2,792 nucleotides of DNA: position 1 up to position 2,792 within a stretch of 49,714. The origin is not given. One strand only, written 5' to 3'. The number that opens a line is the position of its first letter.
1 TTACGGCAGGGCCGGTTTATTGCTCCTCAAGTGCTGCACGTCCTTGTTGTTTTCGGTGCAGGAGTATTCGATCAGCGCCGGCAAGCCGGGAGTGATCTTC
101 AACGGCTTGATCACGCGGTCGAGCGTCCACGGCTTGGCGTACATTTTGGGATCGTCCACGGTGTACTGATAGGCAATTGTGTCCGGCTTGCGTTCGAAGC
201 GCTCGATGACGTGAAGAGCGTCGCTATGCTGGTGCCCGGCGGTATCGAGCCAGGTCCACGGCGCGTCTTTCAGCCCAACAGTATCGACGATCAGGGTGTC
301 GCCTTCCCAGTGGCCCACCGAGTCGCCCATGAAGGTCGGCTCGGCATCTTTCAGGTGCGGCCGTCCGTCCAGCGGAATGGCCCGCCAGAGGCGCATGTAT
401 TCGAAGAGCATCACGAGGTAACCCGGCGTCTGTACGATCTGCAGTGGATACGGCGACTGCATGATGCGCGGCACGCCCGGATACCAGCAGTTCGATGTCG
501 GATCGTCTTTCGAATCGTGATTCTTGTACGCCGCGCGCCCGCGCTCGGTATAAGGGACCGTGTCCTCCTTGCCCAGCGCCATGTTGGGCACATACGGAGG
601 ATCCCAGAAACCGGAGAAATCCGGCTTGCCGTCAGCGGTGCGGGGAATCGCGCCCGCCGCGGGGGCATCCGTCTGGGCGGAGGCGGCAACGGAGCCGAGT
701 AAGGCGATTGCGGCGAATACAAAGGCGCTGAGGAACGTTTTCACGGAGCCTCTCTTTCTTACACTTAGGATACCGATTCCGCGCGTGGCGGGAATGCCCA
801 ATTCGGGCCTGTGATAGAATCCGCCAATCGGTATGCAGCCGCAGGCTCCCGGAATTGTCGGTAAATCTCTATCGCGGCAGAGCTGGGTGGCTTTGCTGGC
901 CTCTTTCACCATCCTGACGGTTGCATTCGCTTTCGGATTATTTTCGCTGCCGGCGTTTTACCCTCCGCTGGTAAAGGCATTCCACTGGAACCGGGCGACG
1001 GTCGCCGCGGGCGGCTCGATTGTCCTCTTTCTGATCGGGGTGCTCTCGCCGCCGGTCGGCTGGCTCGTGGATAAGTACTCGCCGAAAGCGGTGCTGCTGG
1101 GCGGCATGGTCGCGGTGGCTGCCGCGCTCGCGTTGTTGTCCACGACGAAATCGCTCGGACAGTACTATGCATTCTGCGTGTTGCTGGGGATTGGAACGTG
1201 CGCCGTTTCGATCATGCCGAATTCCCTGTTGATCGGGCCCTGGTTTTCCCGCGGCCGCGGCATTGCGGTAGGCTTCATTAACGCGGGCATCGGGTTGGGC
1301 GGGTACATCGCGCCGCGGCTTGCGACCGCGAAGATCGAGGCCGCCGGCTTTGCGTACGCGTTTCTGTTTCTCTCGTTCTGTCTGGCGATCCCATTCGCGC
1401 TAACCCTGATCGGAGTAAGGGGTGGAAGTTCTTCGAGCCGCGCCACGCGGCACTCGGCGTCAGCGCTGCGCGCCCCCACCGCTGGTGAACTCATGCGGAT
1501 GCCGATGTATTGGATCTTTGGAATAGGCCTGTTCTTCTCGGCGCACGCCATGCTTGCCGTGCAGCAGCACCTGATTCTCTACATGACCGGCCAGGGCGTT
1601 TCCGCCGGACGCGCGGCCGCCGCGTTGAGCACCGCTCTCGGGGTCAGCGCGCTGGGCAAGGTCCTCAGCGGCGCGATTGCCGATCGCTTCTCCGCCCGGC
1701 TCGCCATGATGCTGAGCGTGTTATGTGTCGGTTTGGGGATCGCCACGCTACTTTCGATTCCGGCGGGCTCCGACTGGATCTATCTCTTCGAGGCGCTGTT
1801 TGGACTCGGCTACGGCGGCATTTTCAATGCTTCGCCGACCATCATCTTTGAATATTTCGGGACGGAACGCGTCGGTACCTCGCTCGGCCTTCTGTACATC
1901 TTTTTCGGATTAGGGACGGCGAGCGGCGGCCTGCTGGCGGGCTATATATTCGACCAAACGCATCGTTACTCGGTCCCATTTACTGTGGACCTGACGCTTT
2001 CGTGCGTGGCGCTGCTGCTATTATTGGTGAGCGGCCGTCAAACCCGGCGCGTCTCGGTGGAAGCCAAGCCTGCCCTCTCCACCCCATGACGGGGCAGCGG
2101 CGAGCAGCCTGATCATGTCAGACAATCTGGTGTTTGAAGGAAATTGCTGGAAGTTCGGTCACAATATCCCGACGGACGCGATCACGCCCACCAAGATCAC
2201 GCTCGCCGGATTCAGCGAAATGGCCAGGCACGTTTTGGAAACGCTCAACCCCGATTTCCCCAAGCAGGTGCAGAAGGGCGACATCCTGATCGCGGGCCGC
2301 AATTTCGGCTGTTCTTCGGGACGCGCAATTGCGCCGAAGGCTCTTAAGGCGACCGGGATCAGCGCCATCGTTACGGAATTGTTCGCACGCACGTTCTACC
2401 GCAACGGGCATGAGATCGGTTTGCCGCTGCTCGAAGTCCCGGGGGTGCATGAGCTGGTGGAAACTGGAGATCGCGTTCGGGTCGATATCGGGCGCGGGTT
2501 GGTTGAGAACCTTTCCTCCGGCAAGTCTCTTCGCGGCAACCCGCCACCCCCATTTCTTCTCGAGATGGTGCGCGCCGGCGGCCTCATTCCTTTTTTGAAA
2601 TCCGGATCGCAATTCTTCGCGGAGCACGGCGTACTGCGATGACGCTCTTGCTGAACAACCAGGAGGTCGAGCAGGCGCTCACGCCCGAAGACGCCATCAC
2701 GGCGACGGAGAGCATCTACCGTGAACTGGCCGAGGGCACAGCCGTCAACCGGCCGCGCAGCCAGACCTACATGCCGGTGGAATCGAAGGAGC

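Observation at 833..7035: Operon that splits an aconitase-family LeuD/LeuC-like pair around an OCD-family enzyme and two M24-fold proteins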

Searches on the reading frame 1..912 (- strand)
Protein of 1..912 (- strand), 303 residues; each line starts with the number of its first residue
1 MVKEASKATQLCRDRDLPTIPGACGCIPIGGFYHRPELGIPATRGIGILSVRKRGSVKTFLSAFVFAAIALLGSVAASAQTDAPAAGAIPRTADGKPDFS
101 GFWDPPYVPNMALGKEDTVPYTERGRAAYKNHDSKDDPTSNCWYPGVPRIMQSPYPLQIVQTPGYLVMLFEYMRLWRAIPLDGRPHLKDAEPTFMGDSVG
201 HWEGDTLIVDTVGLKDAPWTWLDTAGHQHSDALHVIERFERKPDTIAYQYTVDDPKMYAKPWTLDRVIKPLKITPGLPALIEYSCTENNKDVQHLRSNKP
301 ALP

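Call 3: search_protein_families(library=pfam, proteins=[window:1-912:-])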
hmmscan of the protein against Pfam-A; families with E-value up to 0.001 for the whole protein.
window:1-912:- (303 aa): 0 families

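Call 4: search_protein_families(library=ncbifam, proteins=[window:1-912:-])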
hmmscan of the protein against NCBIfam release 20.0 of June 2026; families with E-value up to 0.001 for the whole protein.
window:1-912:- (303 aa): 0 families

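Call 40: search_protein_families(library=pfam, proteins=[window:1-744:-], max_evalue=0.1)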
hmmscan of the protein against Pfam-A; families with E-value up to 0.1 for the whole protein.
window:1-744:- (247 aa): 0 families

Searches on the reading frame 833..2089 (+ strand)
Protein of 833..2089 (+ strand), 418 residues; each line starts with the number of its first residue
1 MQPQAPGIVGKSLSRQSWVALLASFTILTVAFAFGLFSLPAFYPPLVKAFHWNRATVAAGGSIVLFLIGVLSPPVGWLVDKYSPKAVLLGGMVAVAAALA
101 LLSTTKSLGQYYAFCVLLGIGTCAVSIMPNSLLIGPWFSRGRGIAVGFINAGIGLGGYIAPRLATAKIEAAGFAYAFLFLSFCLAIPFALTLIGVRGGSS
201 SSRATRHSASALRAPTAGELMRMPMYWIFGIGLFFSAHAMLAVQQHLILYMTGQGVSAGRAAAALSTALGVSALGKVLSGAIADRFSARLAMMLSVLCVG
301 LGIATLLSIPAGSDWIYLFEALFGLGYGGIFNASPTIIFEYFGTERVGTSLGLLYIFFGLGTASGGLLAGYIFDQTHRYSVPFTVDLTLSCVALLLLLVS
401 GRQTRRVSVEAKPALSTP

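Call 3: search_protein_families(library=pfam, proteins=[window:833-2089:+])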
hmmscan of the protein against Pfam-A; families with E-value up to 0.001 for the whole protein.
window:833-2089:+ (418 aa): 3 families
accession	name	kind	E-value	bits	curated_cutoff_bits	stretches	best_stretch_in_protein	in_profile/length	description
PF07690.21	MFS_1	-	7.2e-46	157.1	33.4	2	27-349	3-330/347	Major Facilitator Superfamily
PF12832.13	MFS_1_like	-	1.4e-09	37.9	25.2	1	63-376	41-365/373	MFS_1 like family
PF06779.20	MFS_4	-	2.7e-05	24.1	26.3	1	28-396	1-362/364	Uncharacterised MFS-type transporter YbfB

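Call 4: search_protein_families(library=ncbifam, proteins=[window:833-2089:+])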
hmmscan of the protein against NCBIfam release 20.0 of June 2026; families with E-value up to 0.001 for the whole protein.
window:833-2089:+ (418 aa): 14 families
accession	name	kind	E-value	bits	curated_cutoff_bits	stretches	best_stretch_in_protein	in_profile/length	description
NF049980.1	SfMCT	equivalog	4.7e-38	130.8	320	1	18-386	2-375/378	L-lactate MFS transporter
TIGR04259.1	oxa_formateAnti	equivalog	1.1e-26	93.7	335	1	18-400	2-391/405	oxalate/formate MFS antiporter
NF038246.1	bile_salt_MFS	equivalog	6.5e-25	87.8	400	1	18-400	4-403/408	conjugated bile salt MFS transporter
TIGR00890.1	2A0111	subfamily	3.3e-24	85.5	374.85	1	18-375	2-357/377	oxalate/formate antiport family MFS transporter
TIGR00895.1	2A0115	subfamily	1.8e-13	50.2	418.55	2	264-392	57-183/398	aromatic acid/H+ symport family MFS transporter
TIGR00892.1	2A0113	subfamily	3.4e-13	49.1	586.1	1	17-406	17-426/455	monocarboxylate transporter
TIGR00893.1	2A0114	subfamily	1.7e-11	43.7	395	1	55-398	29-396/399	D-galactonate transporter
TIGR00881.1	2A0104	subfamily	1.9e-10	40.3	407.75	1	66-377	41-374/379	phosphoglycerate transporter protein PgtP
TIGR00880.1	2_A_01_02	superfamily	1.8e-07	31.3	131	1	70-192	13-135/141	multidrug resistance protein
TIGR00891.1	2A0112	subfamily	4.8e-05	22.6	552.9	0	260-362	48-149/405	sialate:H+ symport family MFS transporter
TIGR00711.1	efflux_EmrB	subfamily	8e-05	21.6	230.2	1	271-388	49-164/485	DHA2 family efflux MFS transporter permease subunit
TIGR00887.1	2A0109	equivalog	0.0004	19.4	610.3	1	228-369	20-171/502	phosphate:H+ symporter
NF003024.0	PRK03893.1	subfamily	0.00043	19.2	604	1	244-396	296-450/497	sialate:H+ symport family MFS transporter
NF008963.0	PRK12307.1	equivalog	0.00072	18.8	637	0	75-399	73-405/426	MFS transporter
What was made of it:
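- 833..2089 (+): MFS transporter (418 aa), oxalate/formate-lactate-type carboxylate carrier; first gene of the operon in Acidobacteria. Best NCBIfam hits are the L-lactate and oxalate/formate MFS models, all far below cut-off (calls 3, 4).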

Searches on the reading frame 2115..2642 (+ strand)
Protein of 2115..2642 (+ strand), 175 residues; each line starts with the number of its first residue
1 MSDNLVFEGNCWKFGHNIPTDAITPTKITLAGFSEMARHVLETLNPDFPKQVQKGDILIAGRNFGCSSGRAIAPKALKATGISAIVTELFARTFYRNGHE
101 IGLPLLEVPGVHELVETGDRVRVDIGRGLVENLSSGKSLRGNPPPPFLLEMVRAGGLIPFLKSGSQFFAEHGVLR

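Call 3: search_protein_families(library=pfam, proteins=[window:2115-2642:+])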
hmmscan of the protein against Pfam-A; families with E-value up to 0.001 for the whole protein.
window:2115-2642:+ (175 aa): 1 family
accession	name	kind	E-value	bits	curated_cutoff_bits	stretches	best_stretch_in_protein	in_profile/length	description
PF00694.25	Aconitase_C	-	7.3e-11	43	22.8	1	50-103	69-123/131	Aconitase C-terminal domain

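Call 4: search_protein_families(library=ncbifam, proteins=[window:2115-2642:+])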
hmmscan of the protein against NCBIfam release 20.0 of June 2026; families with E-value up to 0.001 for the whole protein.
window:2115-2642:+ (175 aa): 11 families
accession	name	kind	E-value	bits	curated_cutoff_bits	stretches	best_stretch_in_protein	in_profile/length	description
TIGR02087.1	LEUD_arch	subfamily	6.4e-45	152.7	108.95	1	9-162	1-155/157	LeuD/DmdB family oxidoreductase small subunit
TIGR02084.1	leud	equivalog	3.6e-43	146.9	245.85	1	9-162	1-155/156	3-isopropylmalate dehydratase small subunit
NF040625.1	HacB2_Meth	equivalog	6e-42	142.9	230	1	7-160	4-156/161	homoaconitase small subunit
NF010629.0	PRK14023.1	equivalog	3.8e-37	127.7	229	1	11-168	4-161/166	homoaconitate hydratase small subunit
NF040604.2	HacB_Meth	equivalog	1e-32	113.2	230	1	6-162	2-158/159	homoaconitase small subunit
NF002458.0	PRK01641.1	subfamily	1.7e-14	53.9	167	1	16-109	17-122/202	3-isopropylmalate dehydratase small subunit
TIGR00139.1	h_aconitase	equivalog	1e-13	50.6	529.9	1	16-111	540-638/709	homoaconitase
TIGR00171.1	leuD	equivalog_domain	3e-09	37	116.25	1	50-103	65-118/188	3-isopropylmalate dehydratase small subunit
NF005558.0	PRK07229.1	equivalog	1.8e-06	26.8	612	1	13-122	477-594/647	aconitate hydratase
TIGR01342.1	acon_putative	hypoth_equivalog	8e-06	24.3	719.15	1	14-136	477-608/655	putative aconitate hydratase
TIGR01341.1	aconitase_1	equivalog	0.00096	16.9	945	0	50-126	744-822/876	aconitate hydratase AcnA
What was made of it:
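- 2115..2642 (+): LeuDl: LeuD-like small subunit (175 aa), partner of the Fe-S-free LeuC-like protein. TIGR02087 at 152.7 bits (above the 108.95 cut-off); the LeuD equivalog is not reached (call 4).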
